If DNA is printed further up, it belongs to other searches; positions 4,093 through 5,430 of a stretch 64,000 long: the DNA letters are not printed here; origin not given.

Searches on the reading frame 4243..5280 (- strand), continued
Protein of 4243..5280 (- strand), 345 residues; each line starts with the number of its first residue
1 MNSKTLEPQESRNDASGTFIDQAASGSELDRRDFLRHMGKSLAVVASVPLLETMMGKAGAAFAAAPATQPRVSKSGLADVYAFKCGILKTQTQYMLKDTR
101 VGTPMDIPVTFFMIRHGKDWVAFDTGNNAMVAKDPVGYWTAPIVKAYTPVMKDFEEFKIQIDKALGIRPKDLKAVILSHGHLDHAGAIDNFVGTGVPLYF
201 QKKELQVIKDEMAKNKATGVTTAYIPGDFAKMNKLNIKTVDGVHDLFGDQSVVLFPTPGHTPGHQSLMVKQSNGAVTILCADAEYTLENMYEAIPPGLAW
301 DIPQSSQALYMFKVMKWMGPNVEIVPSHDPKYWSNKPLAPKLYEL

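Call 58: find_encoding_contigs(protein=P0007, flank=7000, max_places=2)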
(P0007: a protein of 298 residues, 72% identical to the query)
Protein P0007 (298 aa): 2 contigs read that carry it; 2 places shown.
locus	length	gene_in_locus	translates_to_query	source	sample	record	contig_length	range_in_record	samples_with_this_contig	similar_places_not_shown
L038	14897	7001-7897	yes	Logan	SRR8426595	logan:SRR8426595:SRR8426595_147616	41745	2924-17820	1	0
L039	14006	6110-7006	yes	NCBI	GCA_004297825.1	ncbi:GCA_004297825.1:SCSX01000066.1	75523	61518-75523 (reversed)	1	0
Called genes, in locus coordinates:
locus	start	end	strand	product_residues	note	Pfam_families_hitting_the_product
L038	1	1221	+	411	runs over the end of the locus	PF01734:Patatin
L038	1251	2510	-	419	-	PF00989:PAS, PF08448:PAS_4, PF13426:PAS_9, PF08447:PAS_3, PF07568:HisKA_2, PF13581:HATPase_c_2 (weak), PF02518:HATPase_c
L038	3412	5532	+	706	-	PF00571:CBS, PF00989:PAS, PF00989:PAS, PF08448:PAS_4, PF13426:PAS_9, PF00158:Sigma54_activat, PF14532:Sigma54_activ_2, PF25601:AAA_lid_14, +4 more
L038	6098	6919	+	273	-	-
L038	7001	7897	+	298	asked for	PF00753:Lactamase_B, PF12706:Lactamase_B_2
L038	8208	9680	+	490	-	PF11794:HpaB_N, PF03241:HpaB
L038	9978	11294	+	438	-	PF02550:AcetylCoA_hydro, PF13336:AcetylCoA_hyd_C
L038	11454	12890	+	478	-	-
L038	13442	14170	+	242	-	-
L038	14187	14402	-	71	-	-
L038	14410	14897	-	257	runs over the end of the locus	-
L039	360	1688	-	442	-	PF00989:PAS, PF08448:PAS_4, PF08447:PAS_3, PF13426:PAS_9, PF07568:HisKA_2, PF13581:HATPase_c_2 (weak), PF02518:HATPase_c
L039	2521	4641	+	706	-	PF00571:CBS, PF00989:PAS, PF00989:PAS, PF08448:PAS_4, PF13426:PAS_9, PF00158:Sigma54_activat, PF14532:Sigma54_activ_2, PF25601:AAA_lid_14, +4 more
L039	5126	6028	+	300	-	-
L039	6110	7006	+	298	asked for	PF00753:Lactamase_B, PF12706:Lactamase_B_2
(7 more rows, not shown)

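Call 59: find_encoding_contigs(protein=P0010, flank=7000, max_places=2)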
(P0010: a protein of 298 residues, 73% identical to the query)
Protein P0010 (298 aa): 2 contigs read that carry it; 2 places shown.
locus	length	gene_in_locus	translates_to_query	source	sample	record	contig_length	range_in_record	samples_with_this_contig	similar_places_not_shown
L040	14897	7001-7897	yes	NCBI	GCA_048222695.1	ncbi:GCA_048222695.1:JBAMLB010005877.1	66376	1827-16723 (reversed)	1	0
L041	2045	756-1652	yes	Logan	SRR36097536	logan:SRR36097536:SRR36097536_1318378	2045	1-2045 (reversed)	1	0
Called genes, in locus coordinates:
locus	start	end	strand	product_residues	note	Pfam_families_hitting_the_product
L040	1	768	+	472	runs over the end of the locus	PF00672:HAMP, PF00990:GGDEF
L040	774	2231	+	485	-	-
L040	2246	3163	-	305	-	-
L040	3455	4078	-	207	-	PF01209:Ubie_methyltran, PF05175:MTS (weak), PF13489:Methyltransf_23, PF13847:Methyltransf_31, PF08241:Methyltransf_11, PF08242:Methyltransf_12, PF13649:Methyltransf_25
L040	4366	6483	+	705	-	PF00989:PAS (weak), PF00989:PAS, PF08448:PAS_4, PF13426:PAS_9 (weak), PF00158:Sigma54_activat, PF14532:Sigma54_activ_2, PF25601:AAA_lid_14, PF18024:HTH_50, +2 more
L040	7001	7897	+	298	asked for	PF00753:Lactamase_B, PF12706:Lactamase_B_2 (weak)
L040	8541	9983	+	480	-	PF11794:HpaB_N, PF03241:HpaB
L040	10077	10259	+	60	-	PF27236:AF_0334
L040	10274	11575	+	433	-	PF01144:CoA_trans (faint), PF02550:AcetylCoA_hydro, PF13336:AcetylCoA_hyd_C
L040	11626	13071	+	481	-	-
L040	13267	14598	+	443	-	-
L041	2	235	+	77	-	?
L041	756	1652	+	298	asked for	PF00753:Lactamase_B, PF12706:Lactamase_B_2 (weak)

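Call 61: search_protein_families(library=pfam, proteins=[L037:11481-12917:+, L037:12917-13849:+, L030:7673-7861:+], max_evalue=0.01)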
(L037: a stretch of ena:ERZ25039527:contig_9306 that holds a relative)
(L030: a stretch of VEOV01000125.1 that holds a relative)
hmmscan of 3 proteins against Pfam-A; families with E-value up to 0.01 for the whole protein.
L037:11481-12917:+ (478 aa): 0 families

L037:12917-13849:+ (310 aa): 1 family
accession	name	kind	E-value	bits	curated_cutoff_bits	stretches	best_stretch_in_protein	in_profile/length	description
PF04932.20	Wzy_C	-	0.0063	16.8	31.7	1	89-136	13-61/149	O-Antigen ligase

L030:7673-7861:+ (62 aa): 1 family
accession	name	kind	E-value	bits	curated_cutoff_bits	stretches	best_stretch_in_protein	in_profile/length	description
PF02416.21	TatA_B_E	-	4.8e-19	67.8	21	1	5-48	2-45/53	mttA/Hcf106 family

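Call 71: find_encoding_contigs(protein=P0003, flank=7000, max_places=2)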
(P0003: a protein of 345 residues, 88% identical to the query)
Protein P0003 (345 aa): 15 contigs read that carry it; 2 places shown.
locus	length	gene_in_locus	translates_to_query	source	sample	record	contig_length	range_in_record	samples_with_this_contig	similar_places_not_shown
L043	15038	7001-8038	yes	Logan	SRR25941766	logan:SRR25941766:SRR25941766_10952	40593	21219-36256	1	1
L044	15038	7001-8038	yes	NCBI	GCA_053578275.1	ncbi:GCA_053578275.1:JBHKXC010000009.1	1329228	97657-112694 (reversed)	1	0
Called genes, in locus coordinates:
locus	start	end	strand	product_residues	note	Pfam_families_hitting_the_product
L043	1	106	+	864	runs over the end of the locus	PF01326:PPDK_N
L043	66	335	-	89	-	PF06803:DUF1232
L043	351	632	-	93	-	-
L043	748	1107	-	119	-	PF14018:DUF4234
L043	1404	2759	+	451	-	PF02812:ELFV_dehydrog_N, PF00208:ELFV_dehydrog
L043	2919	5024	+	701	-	PF00571:CBS, PF00989:PAS, PF08448:PAS_4, PF13426:PAS_9, PF00158:Sigma54_activat, PF14532:Sigma54_activ_2, PF25601:AAA_lid_14, PF18024:HTH_50, +3 more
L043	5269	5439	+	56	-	PF02416:TatA_B_E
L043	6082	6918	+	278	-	-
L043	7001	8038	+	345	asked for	PF00753:Lactamase_B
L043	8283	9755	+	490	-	PF11794:HpaB_N, PF03241:HpaB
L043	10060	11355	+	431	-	PF02550:AcetylCoA_hydro, PF13336:AcetylCoA_hyd_C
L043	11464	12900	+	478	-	-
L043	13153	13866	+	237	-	-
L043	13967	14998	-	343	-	PF01656:CbiA (faint), PF13500:AAA_26, PF07085:DRTGG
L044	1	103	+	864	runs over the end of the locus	PF01326:PPDK_N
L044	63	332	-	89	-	PF06803:DUF1232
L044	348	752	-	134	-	PF10825:DUF2752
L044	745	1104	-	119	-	PF14018:DUF4234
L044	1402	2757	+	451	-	PF02812:ELFV_dehydrog_N, PF00208:ELFV_dehydrog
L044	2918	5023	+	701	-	PF00571:CBS, PF00989:PAS, PF08448:PAS_4, PF13426:PAS_9, PF00158:Sigma54_activat, PF14532:Sigma54_activ_2, PF25601:AAA_lid_14, PF18024:HTH_50, +3 more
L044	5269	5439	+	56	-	PF02416:TatA_B_E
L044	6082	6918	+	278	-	-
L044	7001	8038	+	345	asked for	PF00753:Lactamase_B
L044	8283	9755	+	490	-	PF11794:HpaB_N, PF03241:HpaB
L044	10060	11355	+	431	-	PF02550:AcetylCoA_hydro, PF13336:AcetylCoA_hyd_C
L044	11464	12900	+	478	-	-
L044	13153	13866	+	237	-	-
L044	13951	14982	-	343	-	PF01656:CbiA (faint), PF13500:AAA_26, PF07085:DRTGG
